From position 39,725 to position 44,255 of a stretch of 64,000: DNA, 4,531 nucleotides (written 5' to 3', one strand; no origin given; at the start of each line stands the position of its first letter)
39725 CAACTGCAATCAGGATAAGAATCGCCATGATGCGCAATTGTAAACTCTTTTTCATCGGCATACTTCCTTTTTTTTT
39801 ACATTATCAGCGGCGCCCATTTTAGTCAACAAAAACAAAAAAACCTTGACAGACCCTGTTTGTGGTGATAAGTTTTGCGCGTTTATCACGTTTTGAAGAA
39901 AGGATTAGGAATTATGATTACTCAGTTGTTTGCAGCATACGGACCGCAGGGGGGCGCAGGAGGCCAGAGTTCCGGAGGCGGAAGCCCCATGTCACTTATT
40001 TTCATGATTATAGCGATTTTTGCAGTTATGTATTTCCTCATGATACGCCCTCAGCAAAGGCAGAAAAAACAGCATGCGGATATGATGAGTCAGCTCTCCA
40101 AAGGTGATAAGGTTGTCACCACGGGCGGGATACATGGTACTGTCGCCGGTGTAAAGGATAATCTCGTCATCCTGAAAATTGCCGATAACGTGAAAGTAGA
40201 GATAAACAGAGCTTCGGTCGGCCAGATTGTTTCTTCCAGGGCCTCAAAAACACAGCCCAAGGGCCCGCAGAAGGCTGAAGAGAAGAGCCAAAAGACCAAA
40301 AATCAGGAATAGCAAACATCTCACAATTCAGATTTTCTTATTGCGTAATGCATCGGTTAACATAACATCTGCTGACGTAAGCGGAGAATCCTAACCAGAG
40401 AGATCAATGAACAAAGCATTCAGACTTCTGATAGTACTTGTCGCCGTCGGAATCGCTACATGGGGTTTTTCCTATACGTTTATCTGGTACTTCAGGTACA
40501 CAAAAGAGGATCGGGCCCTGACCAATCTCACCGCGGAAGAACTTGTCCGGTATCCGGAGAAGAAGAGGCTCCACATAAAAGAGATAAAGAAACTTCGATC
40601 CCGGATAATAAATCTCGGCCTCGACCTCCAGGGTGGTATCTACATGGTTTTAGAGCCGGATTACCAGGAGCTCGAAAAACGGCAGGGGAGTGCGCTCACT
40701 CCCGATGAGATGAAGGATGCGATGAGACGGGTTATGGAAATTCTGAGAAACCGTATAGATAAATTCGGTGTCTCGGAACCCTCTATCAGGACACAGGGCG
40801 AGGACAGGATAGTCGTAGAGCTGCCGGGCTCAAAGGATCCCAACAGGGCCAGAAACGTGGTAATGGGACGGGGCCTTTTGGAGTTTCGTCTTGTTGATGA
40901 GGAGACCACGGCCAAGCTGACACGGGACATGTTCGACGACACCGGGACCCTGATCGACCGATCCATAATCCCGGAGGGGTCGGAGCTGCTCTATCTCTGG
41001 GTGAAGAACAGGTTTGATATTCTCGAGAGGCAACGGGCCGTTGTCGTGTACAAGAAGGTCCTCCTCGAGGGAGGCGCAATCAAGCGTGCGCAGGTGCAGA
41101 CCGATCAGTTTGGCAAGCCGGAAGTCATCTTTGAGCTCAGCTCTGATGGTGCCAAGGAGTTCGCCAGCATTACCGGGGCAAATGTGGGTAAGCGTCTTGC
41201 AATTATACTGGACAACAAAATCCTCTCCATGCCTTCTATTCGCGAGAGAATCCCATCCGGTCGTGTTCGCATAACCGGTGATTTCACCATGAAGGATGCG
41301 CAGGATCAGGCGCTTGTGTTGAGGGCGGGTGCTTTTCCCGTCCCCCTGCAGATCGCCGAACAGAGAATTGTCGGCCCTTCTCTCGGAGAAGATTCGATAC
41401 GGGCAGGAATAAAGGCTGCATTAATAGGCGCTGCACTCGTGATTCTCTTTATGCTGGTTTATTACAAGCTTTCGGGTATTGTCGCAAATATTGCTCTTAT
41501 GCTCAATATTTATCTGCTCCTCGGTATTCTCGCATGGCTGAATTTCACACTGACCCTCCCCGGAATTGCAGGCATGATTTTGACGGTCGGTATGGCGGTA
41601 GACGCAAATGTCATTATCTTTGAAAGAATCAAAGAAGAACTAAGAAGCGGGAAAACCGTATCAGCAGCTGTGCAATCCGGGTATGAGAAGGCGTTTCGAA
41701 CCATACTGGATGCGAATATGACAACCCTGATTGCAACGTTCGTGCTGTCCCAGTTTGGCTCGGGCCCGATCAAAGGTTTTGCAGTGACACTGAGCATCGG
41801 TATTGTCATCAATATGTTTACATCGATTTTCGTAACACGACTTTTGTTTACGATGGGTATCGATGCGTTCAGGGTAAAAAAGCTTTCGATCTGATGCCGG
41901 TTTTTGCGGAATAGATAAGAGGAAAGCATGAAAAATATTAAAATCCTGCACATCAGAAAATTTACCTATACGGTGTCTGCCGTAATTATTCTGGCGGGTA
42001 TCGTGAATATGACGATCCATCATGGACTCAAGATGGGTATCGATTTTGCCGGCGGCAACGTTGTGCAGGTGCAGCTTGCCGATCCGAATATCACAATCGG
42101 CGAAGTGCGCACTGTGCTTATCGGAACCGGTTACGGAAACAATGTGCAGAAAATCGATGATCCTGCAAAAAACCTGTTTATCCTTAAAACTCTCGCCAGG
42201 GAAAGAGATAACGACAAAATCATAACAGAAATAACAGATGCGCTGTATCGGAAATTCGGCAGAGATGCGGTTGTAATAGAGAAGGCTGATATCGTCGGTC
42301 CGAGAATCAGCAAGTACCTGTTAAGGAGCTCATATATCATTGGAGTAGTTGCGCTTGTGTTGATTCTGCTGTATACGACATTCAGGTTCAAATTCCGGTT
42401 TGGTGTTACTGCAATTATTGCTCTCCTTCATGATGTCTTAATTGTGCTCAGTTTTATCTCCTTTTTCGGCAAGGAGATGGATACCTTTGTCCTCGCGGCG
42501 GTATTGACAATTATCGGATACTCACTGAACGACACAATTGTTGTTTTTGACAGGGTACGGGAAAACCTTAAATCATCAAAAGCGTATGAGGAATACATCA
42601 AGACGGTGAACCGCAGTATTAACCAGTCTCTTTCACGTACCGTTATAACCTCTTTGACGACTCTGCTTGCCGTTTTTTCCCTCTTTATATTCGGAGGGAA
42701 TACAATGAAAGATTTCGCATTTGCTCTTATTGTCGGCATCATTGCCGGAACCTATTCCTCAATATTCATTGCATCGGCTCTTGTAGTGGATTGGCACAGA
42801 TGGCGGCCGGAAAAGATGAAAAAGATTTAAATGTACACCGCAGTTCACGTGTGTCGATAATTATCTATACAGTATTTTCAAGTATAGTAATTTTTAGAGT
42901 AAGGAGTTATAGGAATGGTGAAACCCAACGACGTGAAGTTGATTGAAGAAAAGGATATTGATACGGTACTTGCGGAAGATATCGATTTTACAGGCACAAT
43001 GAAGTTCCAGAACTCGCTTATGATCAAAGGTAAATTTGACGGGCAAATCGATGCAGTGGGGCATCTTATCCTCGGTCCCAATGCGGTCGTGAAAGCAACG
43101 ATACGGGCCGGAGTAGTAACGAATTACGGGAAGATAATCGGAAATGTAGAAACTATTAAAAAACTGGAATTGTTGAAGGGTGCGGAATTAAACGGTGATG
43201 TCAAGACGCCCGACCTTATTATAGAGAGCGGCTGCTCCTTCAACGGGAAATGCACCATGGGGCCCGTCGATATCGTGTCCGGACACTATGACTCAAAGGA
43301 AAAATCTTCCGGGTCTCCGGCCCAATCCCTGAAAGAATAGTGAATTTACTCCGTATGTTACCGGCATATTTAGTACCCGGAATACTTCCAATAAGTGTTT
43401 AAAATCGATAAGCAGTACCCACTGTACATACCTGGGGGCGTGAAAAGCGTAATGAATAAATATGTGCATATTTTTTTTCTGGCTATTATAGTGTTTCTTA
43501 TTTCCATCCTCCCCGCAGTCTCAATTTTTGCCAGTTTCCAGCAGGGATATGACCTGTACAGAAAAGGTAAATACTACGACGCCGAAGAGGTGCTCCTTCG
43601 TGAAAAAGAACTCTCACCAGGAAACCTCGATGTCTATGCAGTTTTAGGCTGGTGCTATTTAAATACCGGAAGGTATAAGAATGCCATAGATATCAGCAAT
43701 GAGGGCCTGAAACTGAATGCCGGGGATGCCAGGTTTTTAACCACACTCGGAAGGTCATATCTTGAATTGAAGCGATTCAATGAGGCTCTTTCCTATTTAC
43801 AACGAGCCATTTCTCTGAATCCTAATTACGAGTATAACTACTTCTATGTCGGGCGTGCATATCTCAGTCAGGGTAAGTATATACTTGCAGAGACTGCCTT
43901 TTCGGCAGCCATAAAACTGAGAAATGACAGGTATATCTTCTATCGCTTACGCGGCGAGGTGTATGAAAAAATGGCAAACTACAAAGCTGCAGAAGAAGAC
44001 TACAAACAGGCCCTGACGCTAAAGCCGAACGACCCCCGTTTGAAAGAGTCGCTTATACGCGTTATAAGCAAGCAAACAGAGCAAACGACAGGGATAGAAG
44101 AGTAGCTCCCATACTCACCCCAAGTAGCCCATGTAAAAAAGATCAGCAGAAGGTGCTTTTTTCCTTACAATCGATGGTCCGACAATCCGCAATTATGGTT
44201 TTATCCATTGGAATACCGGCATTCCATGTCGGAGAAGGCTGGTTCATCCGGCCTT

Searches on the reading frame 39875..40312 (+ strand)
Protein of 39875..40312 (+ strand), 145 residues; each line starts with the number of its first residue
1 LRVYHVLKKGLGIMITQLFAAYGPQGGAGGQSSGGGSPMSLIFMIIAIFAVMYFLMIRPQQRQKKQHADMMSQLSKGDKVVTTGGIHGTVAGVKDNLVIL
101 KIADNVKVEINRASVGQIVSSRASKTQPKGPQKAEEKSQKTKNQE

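Call 68: search_protein_families(library=pfam, proteins=[window:39875-40312:+], max_evalue=0.00001)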
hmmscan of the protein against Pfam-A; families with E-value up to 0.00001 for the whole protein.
window:39875-40312:+ (145 aa): 1 family
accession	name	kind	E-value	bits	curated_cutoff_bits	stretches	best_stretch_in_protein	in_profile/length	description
PF02699.20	YajC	-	5.3e-31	106.8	28.2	1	41-116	3-77/78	Preprotein translocase subunit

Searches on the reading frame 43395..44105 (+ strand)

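Call 16: search_protein_families(library=pfam, proteins=[window:43395-44105:+])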
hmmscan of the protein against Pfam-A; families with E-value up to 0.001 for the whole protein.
window:43395-44105:+ (236 aa): 18 families
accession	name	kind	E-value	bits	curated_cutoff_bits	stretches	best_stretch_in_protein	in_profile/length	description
PF07719.23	TPR_2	-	9.6e-26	88.2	27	2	112-145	1-34/34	Tetratricopeptide repeat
PF00515.34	TPR_1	-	1.6e-23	81.9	27.8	2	112-145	1-34/34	Tetratricopeptide repeat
PF13181.12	TPR_8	-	4.7e-23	79.8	25.7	3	112-145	1-34/34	Tetratricopeptide repeat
PF13432.12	TPR_16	-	1e-17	64.7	32.7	2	153-214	4-65/65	Tetratricopeptide repeat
PF13428.12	TPR_14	-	2e-16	59.3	23.5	0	183-222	4-43/44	Tetratricopeptide repeat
PF14559.12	TPR_19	-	9.1e-15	55.2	25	2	72-115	19-62/68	Tetratricopeptide repeat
PF13424.12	TPR_12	-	1.6e-14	54.3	30.1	0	152-210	9-75/77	Tetratricopeptide repeat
PF13431.12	TPR_17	-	7.5e-14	51.2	24.4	1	135-166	2-33/34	Tetratricopeptide repeat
PF12895.13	ANAPC3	-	7.2e-12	45.9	27.2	1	81-137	26-81/82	Anaphase-promoting complex, cyclosome, subunit 3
PF13414.12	TPR_11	-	1.5e-11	44.2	26.8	2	119-160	1-42/42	TPR repeat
PF13176.12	TPR_7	-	3.1e-10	39.7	27.9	0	118-142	5-29/36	Tetratricopeptide repeat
PF13371.12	TPR_9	-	2.5e-09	37.4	35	0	87-144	4-61/73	Tetratricopeptide repeat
PF13429.12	TPR_15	-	3e-09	37.1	26.2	1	175-221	142-187/280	Tetratricopeptide repeat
PF13174.12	TPR_6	-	2.3e-08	34.6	26.3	0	118-144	6-32/33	Tetratricopeptide repeat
PF23914.1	TPR_CcmH_CycH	-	3.4e-08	33.9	42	0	111-145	49-83/158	Cytochrome c-type biogenesis protein H TPR domain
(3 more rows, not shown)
